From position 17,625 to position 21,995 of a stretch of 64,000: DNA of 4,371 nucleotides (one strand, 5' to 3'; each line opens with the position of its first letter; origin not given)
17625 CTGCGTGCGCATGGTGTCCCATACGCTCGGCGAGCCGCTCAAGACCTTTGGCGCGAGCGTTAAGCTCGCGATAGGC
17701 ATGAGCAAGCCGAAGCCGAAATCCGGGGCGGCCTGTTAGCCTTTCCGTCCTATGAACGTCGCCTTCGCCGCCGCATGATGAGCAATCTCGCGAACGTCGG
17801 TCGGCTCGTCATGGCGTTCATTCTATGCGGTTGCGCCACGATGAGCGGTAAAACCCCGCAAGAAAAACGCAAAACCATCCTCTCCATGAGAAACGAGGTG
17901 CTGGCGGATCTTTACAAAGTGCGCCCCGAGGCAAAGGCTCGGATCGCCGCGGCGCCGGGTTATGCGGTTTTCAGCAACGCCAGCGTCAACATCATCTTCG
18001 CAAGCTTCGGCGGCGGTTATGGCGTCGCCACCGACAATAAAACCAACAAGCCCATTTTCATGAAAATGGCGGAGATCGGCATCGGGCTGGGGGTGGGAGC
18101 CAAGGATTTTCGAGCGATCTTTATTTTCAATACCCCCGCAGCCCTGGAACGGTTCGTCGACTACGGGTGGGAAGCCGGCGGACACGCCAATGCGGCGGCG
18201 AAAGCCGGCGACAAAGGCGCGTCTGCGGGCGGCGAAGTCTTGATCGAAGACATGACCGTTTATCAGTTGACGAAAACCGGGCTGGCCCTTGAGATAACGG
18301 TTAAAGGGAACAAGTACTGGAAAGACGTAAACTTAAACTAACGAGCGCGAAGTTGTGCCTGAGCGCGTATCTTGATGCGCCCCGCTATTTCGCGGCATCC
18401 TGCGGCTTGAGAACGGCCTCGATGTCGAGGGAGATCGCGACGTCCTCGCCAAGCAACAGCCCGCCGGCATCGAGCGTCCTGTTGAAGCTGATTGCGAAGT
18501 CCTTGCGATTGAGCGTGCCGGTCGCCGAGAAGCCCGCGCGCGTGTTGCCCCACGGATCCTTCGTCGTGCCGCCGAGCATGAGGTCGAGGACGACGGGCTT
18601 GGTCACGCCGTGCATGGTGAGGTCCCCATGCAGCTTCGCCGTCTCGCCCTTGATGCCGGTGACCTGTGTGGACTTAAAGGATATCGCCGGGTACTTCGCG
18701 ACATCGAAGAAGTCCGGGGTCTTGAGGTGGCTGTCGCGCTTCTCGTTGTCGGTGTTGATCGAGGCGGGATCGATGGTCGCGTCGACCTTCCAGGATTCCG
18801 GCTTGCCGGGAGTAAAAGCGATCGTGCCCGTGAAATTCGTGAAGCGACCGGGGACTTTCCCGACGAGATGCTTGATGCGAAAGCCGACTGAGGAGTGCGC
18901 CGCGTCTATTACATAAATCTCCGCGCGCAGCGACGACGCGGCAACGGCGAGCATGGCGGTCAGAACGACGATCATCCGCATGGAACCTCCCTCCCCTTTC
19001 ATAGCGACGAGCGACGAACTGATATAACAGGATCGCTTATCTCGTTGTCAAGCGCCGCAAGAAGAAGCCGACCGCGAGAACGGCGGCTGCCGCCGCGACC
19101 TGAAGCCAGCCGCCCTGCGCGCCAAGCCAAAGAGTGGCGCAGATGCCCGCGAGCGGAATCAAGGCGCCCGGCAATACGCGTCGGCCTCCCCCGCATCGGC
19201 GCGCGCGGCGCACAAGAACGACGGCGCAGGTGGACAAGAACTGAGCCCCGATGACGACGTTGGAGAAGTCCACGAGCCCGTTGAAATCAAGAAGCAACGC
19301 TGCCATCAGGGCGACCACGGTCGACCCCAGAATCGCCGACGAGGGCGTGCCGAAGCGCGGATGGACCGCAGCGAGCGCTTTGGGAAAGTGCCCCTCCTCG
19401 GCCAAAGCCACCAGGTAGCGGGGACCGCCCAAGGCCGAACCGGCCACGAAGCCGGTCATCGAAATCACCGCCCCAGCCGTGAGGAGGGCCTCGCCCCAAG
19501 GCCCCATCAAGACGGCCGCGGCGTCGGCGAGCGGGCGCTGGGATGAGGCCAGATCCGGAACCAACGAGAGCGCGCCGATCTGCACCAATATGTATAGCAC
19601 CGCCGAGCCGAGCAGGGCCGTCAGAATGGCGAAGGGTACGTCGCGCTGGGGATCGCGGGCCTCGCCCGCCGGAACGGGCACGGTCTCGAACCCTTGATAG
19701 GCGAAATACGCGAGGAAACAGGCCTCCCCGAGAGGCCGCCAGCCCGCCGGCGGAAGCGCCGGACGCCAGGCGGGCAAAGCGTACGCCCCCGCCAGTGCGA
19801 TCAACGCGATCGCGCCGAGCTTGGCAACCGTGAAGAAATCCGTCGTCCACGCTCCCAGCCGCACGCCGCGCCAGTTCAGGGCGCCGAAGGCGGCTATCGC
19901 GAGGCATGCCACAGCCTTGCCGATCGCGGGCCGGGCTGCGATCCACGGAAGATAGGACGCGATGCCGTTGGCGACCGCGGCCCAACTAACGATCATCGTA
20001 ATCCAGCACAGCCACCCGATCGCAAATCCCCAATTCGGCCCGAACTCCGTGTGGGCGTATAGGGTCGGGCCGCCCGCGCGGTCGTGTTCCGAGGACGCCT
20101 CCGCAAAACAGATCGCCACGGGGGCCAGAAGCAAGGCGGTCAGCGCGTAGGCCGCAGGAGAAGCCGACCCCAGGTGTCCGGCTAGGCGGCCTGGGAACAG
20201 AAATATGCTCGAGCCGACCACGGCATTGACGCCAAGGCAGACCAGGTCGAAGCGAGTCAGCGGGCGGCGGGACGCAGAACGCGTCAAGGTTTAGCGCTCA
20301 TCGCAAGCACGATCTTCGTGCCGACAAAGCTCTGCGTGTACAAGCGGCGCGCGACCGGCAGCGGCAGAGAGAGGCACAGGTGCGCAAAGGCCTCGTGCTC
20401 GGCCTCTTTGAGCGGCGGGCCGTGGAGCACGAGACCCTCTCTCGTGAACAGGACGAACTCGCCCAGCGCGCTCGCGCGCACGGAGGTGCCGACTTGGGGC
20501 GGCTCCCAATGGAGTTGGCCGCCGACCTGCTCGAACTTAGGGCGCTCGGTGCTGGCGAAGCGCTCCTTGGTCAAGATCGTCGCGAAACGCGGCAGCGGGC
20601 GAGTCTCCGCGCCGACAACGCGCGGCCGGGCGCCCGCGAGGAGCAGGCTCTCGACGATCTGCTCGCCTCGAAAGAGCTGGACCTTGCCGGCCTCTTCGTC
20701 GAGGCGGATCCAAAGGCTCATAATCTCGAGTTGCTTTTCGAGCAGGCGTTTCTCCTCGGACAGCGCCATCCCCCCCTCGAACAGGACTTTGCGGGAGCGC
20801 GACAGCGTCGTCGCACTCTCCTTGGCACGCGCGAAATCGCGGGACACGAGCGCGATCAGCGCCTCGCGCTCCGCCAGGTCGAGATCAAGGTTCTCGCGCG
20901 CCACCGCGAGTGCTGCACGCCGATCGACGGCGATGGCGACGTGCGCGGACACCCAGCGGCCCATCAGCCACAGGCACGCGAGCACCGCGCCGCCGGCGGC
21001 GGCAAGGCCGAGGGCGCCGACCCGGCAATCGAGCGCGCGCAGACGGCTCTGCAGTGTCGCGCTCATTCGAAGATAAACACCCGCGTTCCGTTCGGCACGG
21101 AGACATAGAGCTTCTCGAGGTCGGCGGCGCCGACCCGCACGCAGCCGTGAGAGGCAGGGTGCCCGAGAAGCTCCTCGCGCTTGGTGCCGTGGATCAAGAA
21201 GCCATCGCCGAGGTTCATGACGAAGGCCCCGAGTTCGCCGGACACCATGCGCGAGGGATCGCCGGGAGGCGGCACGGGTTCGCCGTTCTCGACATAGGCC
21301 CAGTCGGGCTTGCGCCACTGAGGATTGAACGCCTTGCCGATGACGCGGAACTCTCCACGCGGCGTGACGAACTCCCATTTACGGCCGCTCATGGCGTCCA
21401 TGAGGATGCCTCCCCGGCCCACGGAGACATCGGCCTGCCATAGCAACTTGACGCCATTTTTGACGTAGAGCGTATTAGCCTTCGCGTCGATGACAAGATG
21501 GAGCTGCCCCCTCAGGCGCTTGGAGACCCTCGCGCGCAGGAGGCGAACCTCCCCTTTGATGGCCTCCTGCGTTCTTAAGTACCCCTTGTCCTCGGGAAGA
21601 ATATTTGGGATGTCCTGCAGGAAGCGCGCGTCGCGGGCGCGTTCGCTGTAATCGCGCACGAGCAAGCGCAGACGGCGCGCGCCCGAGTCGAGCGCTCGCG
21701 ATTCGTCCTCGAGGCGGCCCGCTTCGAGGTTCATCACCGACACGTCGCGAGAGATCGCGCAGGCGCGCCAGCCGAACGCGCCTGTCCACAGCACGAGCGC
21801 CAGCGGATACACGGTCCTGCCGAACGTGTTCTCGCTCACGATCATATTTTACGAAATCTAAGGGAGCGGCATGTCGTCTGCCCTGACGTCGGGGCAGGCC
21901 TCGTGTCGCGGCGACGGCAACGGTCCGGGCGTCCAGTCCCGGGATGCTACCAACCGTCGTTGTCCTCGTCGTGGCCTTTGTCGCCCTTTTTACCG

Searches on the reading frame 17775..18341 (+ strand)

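Call 66: search_protein_families(library=pfam, proteins=[window:17775-18341:+], max_evalue=0.0001)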
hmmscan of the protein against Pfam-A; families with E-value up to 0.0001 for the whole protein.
window:17775-18341:+ (188 aa): 1 family
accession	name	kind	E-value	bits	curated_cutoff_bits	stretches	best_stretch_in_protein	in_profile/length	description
PF04366.17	Ysc84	-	2.3e-06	27.8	25.1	1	100-188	2-92/127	Las17-binding protein actin regulator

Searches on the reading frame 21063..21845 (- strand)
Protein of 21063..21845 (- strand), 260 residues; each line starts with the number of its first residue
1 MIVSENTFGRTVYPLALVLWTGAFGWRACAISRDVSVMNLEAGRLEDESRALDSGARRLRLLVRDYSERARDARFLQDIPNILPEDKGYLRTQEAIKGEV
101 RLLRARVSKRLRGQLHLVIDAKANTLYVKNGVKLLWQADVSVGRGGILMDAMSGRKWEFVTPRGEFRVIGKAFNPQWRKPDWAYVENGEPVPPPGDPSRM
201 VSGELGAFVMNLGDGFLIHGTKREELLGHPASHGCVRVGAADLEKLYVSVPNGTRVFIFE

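Call 66: search_protein_families(library=pfam, proteins=[window:21063-21845:-], max_evalue=0.0001)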
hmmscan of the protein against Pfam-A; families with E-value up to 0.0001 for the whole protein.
window:21063-21845:- (260 aa): 1 family
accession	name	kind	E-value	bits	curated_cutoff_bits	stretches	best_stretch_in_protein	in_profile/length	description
PF03734.19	YkuD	-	9.3e-21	75.4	23.4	1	116-258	3-146/146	L,D-transpeptidase catalytic domain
